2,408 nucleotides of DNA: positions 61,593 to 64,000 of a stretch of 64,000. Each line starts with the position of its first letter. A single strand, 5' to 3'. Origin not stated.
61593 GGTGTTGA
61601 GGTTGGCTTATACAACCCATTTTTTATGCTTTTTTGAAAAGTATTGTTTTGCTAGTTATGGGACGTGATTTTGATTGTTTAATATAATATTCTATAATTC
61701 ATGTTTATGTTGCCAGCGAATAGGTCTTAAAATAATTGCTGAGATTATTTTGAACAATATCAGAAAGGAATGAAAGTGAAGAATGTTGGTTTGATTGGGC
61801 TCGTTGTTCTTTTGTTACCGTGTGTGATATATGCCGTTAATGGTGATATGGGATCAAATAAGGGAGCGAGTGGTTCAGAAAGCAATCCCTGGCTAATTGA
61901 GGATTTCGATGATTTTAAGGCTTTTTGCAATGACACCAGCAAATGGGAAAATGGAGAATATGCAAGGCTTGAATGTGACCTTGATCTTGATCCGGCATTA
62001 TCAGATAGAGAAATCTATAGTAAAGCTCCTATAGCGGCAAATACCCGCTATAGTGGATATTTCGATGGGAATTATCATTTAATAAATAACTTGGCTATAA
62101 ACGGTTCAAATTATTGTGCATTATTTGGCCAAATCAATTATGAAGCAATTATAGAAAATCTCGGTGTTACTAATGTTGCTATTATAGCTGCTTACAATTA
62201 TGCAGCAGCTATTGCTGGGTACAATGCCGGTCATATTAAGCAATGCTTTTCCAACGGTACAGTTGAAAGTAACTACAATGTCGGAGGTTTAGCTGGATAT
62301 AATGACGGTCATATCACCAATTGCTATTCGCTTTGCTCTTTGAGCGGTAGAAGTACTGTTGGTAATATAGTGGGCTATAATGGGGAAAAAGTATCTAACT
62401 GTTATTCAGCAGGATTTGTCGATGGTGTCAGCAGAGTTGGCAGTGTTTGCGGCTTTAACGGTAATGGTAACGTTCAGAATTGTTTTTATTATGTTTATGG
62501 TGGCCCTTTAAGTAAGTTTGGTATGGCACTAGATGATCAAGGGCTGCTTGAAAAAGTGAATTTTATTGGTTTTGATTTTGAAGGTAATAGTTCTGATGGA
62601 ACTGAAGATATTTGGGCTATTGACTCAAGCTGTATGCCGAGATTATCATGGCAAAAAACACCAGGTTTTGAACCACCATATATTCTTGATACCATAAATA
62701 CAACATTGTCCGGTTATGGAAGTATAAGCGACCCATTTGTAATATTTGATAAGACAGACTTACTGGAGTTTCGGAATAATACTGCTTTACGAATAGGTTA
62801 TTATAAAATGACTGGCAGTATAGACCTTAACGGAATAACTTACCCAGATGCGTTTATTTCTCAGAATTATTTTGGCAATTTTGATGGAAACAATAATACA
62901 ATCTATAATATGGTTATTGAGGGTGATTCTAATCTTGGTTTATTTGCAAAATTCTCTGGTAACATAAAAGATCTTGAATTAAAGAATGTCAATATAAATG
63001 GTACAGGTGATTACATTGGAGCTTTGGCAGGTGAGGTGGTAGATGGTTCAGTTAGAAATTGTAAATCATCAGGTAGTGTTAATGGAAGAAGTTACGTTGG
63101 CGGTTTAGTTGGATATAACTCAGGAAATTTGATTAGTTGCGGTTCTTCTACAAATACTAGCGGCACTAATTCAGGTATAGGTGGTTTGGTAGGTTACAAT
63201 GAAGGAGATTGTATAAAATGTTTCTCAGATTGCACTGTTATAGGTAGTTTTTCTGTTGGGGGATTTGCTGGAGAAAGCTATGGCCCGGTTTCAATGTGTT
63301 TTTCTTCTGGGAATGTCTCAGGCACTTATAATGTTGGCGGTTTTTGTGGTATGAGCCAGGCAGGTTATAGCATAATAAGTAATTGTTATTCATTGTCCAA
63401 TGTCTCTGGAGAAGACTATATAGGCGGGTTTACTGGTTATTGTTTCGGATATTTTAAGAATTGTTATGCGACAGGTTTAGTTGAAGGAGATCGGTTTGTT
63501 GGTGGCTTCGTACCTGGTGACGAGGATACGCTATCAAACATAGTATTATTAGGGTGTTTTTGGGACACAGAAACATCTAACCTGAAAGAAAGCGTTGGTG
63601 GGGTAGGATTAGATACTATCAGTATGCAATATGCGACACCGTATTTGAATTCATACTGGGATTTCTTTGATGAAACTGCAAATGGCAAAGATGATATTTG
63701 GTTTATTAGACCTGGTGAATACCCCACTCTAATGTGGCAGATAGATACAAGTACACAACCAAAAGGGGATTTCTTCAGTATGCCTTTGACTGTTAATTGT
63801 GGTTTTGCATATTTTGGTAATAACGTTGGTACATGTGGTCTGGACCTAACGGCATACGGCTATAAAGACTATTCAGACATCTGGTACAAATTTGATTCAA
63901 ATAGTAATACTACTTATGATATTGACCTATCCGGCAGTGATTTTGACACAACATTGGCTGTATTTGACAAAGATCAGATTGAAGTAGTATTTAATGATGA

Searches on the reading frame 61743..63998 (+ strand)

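Call 58: search_protein_families(library=phrogs, proteins=[window:61743-63998:+], max_evalue=0.0001)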
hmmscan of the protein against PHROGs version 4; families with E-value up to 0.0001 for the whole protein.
window:61743-63998:+ (752 aa): 0 families

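Call 71: search_protein_families(library=pfam, proteins=[window:61743-63998:+], max_evalue=0.001)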
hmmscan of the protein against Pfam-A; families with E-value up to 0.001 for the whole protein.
window:61743-63998:+ (752 aa): 2 families
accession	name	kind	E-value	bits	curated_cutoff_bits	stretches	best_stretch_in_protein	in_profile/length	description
PF07581.17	Glug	-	6.3e-21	73.7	20.5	1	176-196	1-23/28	The GLUG motif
PF05342.19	Peptidase_M26_N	-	5.6e-08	32.7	27.7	1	352-443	156-249/250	M26 IgA1-specific Metallo-endopeptidase N-terminal region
